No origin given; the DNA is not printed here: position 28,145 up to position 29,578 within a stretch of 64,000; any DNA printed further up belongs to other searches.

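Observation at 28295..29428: Rnl2-type RNA ligase fused to a tRNA-binding OB domain, with PNK-like kinase and metallophosphoesterases elsewhere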

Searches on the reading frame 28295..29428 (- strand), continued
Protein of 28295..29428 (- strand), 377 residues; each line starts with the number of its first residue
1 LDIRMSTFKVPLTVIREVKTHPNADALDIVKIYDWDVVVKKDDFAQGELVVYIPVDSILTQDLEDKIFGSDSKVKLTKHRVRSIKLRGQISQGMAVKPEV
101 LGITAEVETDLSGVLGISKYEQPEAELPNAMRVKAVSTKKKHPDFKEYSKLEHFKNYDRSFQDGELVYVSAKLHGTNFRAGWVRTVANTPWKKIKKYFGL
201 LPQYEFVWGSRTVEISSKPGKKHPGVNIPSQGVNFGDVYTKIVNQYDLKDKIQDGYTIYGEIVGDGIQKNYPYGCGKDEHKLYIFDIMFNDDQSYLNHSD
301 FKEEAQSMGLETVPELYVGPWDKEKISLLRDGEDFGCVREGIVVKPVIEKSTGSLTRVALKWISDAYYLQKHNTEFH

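Call 23: search_solved_structures(query=A1, max_evalue=10, show_alignments=1)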
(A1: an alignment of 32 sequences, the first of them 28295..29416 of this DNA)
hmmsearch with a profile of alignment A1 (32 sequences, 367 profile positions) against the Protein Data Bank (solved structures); distinct sequences matched with E-value up to 10: 22.
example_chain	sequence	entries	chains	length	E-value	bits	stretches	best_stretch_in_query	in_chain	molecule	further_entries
5cot_A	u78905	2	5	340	2.1e-27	99.3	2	11-177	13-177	Naegleria gruberi RNA ligase | RNA ligase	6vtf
6vt4_A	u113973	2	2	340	2.6e-27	99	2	11-176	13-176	RNA Ligase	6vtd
6vt1_A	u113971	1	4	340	2.6e-27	99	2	11-176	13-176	RNA Ligase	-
6vt3_A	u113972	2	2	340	5.4e-27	98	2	11-177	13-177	RNA Ligase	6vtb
6vt0_A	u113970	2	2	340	7.3e-27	97.5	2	11-124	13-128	RNA Ligase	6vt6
5cou_A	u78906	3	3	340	7.3e-27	97.5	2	11-124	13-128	Naegleria gruberi RNA ligase | RNA ligase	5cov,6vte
6vt8_A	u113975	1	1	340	2.7e-26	95.6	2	11-177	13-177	RNA Ligase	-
6vt9_A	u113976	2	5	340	3e-26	95.5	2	11-177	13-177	RNA ligase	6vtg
6vt5_A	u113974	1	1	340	3.2e-26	95.4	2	11-177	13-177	RNA Ligase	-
2hvq_A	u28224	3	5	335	5e-10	42.1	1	242-326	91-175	Hypothetical 37.6 kDa protein in Gp24-hoc intergenic region | T4 RNA ligase 2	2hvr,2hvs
1s68_A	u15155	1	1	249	8.8e-10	41.3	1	241-326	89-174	RNA Ligase 2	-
1mkh_A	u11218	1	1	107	0.015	17.5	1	4-29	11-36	C-terminal domain of Methionyl-tRNA synthetase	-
5h34_A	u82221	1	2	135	0.12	14.6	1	3-29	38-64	Methionine-tRNA ligase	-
4p71_A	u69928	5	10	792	0.19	13.9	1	13-124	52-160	Phenylalanine--tRNA ligase beta subunit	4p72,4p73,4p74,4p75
3pco_B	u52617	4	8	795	0.2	13.8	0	6-98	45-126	Phenylalanyl-tRNA synthetase, beta chain | Phenylalanine--tRNA ligase beta subunit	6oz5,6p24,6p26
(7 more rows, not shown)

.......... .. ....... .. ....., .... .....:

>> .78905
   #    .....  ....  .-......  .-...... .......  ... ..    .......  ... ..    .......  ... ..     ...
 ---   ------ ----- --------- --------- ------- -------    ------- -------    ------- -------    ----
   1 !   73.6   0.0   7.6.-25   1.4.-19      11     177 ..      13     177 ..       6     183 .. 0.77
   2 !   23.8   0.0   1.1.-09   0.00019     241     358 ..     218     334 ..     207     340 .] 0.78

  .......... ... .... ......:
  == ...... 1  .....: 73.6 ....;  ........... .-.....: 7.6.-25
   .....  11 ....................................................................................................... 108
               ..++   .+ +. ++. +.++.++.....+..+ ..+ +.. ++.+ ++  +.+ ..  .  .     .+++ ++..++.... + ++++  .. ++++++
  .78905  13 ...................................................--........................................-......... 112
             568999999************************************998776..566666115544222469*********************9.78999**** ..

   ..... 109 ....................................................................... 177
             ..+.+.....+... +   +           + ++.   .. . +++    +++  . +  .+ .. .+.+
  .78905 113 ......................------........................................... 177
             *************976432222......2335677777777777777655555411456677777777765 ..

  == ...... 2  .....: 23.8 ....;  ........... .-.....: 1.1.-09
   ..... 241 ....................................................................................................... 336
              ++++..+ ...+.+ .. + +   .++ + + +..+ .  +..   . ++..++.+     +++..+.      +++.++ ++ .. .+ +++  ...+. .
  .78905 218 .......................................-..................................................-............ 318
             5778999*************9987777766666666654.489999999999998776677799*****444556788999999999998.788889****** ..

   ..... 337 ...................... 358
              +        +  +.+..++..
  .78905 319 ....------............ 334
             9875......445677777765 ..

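Call 24: find_encoding_contigs(protein=P0001, flank=10000, max_places=4)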
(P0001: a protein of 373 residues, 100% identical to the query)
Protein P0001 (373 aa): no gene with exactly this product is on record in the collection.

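Call 26: find_encoding_contigs(protein=P0016, flank=10000, max_places=2)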
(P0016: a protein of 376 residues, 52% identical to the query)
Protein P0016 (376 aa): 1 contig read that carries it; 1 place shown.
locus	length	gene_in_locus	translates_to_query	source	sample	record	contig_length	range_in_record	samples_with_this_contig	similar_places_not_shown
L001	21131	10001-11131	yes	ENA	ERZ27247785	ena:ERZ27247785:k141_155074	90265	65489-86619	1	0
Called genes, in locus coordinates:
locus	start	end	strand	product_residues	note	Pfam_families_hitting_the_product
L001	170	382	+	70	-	-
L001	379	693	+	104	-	-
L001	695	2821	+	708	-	PF03104:DNA_pol_B_exo1, PF00136:DNA_pol_B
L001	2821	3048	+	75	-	-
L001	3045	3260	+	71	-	-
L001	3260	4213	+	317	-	PF01075:Glyco_transf_9 (weak)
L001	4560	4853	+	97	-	-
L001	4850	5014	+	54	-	-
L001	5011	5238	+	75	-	-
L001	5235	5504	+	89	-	-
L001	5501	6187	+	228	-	-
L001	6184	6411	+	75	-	-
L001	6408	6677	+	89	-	-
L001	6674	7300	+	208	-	PF07463:NUMOD4, PF13392:HNH_3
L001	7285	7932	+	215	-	-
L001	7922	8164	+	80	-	-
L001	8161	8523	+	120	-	PF00383:dCMP_cyt_deam_1, PF14437:MafB19-deam (weak)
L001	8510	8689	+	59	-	-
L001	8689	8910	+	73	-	-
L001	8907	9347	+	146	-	-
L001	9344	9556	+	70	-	-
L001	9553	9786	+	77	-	-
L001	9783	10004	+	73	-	-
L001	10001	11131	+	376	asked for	PF21189:PHA02142, PF09414:RNA_ligase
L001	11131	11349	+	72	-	-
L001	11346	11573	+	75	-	-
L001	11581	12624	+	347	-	PF00478:IMPDH, PF03060:NMO (faint), PF01645:Glu_synthase (weak), PF01070:FMN_dh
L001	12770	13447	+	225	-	PF00082:Peptidase_S8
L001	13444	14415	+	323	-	PF25199:nSTAND_NTPase5 (faint), PF20720:nSTAND3 (weak), PF00004:AAA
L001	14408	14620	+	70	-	-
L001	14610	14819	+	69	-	-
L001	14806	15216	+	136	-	-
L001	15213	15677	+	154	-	-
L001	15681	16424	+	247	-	PF00149:Metallophos (weak)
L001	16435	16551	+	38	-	-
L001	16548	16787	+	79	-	-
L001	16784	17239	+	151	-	-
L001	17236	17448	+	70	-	-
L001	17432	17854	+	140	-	PF00692:dUTPase, PF22769:DCD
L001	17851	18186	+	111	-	-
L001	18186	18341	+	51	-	-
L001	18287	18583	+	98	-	-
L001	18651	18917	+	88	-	PF01844:HNH (faint)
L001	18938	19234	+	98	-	-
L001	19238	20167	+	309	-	PF00574:CLP_protease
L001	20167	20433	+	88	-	-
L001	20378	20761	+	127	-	-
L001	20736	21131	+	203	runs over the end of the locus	-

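Call 27: find_encoding_contigs(protein=P0032, flank=10000, max_places=2)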
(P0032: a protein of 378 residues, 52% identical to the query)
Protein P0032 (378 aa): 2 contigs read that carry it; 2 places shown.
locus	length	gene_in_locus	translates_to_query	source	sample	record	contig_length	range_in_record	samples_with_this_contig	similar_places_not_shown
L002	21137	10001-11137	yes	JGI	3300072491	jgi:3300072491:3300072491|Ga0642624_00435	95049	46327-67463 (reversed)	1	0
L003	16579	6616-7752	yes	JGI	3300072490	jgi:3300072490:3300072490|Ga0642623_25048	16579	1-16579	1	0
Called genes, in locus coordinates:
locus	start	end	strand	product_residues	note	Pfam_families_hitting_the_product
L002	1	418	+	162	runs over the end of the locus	PF11750:DUF3307 (weak)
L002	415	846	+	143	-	PF13238:AAA_18 (faint), PF13207:AAA_17 (faint), PF13671:AAA_33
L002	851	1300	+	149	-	-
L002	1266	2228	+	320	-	PF23940:DUF7275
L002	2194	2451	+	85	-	-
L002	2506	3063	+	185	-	-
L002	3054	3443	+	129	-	-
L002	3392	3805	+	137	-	-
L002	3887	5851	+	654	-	PF03796:DnaB_C, PF06745:ATPase (weak), PF13481:AAA_25 (faint)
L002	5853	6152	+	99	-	-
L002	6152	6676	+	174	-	PF02945:Endonuclease_7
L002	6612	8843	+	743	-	PF03104:DNA_pol_B_exo1, PF00136:DNA_pol_B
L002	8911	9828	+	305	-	PF01145:Band_7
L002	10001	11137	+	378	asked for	PF21189:PHA02142, PF09414:RNA_ligase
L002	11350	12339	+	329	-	PF00004:AAA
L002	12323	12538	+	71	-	-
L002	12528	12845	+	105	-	-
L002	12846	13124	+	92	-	-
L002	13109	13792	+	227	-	PF00149:Metallophos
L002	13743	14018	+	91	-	-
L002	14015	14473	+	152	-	-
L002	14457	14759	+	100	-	-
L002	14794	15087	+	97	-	-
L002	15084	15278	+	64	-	-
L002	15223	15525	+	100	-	-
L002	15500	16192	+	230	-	-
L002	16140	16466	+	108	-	-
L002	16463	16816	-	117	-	-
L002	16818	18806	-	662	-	-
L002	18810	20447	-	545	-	-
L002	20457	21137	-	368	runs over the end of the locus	-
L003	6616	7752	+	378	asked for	PF21189:PHA02142, PF09414:RNA_ligase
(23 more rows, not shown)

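Call 33: predict_structure(alignment_id=A1)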
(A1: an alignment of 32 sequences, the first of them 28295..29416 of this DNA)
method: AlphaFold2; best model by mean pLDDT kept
length: 373 residues; sequences in the alignment: 32
mean_pLDDT: 89.0   pTM: 0.80
mean pLDDT of the five models: 89.0, 88.0, 88.0, 86.6, 85.3
residues with pLDDT >= 90: 251; 70-90: 90; 50-70: 17; < 50: 15
segments of 3 or more residues with pLDDT < 50: 127-133, 371-373
pLDDT, mean of each block of 10 residues (from residue 1): 81 95 94 95 97 93 87 87 88 94 94 82 49 66 90 89 96 96 91 95 92 85 80 94 97 97 89 96 95 97 97 96 90 90 92 92 65 48
secondary structure, 60 per line:
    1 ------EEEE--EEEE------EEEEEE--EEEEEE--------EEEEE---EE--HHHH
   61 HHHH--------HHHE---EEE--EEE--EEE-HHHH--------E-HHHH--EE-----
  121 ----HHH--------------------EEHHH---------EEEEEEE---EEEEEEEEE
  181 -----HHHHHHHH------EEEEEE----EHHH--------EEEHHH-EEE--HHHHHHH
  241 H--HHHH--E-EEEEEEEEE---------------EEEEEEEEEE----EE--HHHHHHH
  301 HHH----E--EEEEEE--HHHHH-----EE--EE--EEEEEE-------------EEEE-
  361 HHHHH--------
elements in order: E7-10 E13-16 E23-28 E31-36 E45-49 H57-64 E80-82 E85-87 E90-92 H94-97 H108-111 E162-168 E172-180 H186-193 E200-205 E222-224 E229-231 H234-241 H244-247 E252-260 E276-285 H294-303 E311-316 H319-323 E337-342 E356-359 H361-365

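Call 37: fold_search(model_id=the predicted structure, library=pdb)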
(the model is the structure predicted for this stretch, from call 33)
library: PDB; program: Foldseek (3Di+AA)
matches with E <= 10: 200; with E <= 0.001: 38
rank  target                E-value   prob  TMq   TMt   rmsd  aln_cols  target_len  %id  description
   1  6vt1_A                8.4e-21  1.00  0.69  0.75   4.9       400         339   19  Naegleria gruberi RNA ligase D172A mutant apo (released 2020-04-08)
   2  6vt0                  2.0e-20  1.00  0.68  0.75   5.3       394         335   20  Naegleria gruberi RNA ligase K170A mutant apo (released 2020-04-08)
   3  6vte                  2.0e-20  1.00  0.66  0.72   5.3       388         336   19  Naegleria gruberi RNA Ligase K170M mutant with AMP and Mn (released 2020-04-08)
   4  6vtd                  3.2e-20  1.00  0.66  0.72   5.2       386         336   20  Naegleria gruberi RNA ligase R149A mutant with ATP and Mn (released 2020-04-08)
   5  6vt5                  3.6e-20  1.00  0.68  0.74   5.0       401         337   18  Naegleria gruberi RNA ligase R4a K121A mutant apo (released 2020-04-08)
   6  6vt4                  5.7e-20  1.00  0.67  0.74   5.3       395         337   19  Naegleria gruberi RNA ligase R149A mutant apo (released 2020-04-08)
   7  5cot                  6.4e-20  1.00  0.68  0.74   5.1       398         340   19  Structure and mechanism of a eukaryal nick-sealing RNA ligase (released 2015-10-28)
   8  6vt9                  1.1e-19  1.00  0.65  0.72   5.2       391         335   19  Naegleria gruberi RNA ligase E227A mutant with ATP and Mn (released 2020-04-08)
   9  6vt3                  1.4e-19  1.00  0.60  0.65   6.1       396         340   20  Naegleria gruberi RNA ligase K326A mutant apo (released 2020-04-08)
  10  5cou                  1.7e-19  1.00  0.70  0.76   4.7       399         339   20  Structure and mechanism of a eukaryal nick-sealing RNA ligase K170M+ATP (released 2015-10-28)
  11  6vt8                  1.8e-19  1.00  0.67  0.74   5.2       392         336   19  Naegleria gruberi RNA ligase E312A mutant with AMP and Mn (released 2020-04-08)
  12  6vtf_A                5.7e-19  1.00  0.69  0.75   4.4       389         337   20  Naegleria gruberi RNA ligase with PPi (released 2020-04-08)
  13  6vtg_A                1.3e-18  1.00  0.69  0.75   4.9       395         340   20  Naegleria gruberi RNA ligase E227A mutant apo (released 2020-04-08)
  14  2hvr_A                5.8e-10  1.00  0.42  0.49   6.0       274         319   21  Structure of T4 RNA Ligase 2 with Nicked 5'-Adenylated nucleic acid duplex containing a 3'-deoxyribonucleotide at the  (released 2006-10-17)
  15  1s68                  9.1e-10  1.00  0.42  0.66   4.0       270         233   21  Structure and Mechanism of RNA Ligase (released 2004-02-24)
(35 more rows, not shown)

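Call 41: find_related_loci(query=A1, collection=viral_contigs, flank=10000)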
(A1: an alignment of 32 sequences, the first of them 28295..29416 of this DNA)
Query A1 (373 aa) in viral_contigs; peptide patterns used: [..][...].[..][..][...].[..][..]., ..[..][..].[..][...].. (x = any residue, [..] = any of these).
141 stretches matched a pattern; 67 encode a relative of the query (tblastn E <= 1e-3); 67 distinct loci.
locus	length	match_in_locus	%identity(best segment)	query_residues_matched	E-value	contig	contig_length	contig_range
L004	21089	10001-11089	46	1-373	9e-105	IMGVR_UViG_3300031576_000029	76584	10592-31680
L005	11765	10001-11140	46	1-373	7e-104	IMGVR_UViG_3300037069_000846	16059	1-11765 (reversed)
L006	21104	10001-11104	46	1-373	1e-101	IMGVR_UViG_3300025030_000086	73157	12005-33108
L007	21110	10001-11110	47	1-373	3e-101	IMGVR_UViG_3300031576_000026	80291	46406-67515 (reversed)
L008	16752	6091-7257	44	1-373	2e-99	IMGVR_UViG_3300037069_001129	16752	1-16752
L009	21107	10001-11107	47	1-373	4e-98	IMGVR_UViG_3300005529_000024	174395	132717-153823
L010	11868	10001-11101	46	1-373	6e-98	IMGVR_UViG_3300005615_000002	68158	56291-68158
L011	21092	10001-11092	46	1-371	7e-97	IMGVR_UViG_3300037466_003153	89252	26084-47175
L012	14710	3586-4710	45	1-373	1e-96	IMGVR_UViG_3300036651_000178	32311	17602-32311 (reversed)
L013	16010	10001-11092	45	1-373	9e-92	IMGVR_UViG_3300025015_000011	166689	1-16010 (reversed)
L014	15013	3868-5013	44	1-373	5e-91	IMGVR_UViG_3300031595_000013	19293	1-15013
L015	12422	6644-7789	44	1-373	5e-91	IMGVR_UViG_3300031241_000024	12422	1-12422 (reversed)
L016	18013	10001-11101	44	5-373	9e-89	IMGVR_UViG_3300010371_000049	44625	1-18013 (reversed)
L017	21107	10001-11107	44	2-373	1e-88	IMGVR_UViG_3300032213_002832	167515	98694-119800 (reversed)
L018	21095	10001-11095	42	1-373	8e-88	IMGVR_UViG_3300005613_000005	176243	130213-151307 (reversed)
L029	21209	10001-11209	38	1-373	3e-73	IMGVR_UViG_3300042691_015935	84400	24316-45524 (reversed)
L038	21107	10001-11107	42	2-373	4e-84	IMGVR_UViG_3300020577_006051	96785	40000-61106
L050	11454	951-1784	28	76-342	1e-13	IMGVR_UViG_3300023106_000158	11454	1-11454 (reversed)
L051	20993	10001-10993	26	8-313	2e-13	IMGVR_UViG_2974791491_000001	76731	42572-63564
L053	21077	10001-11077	28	3-316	5e-13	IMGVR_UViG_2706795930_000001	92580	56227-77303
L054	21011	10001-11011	24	3-316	5e-13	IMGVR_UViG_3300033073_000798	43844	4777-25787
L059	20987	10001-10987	23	21-323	2e-10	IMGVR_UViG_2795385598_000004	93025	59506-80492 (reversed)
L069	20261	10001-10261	30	232-312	9e-5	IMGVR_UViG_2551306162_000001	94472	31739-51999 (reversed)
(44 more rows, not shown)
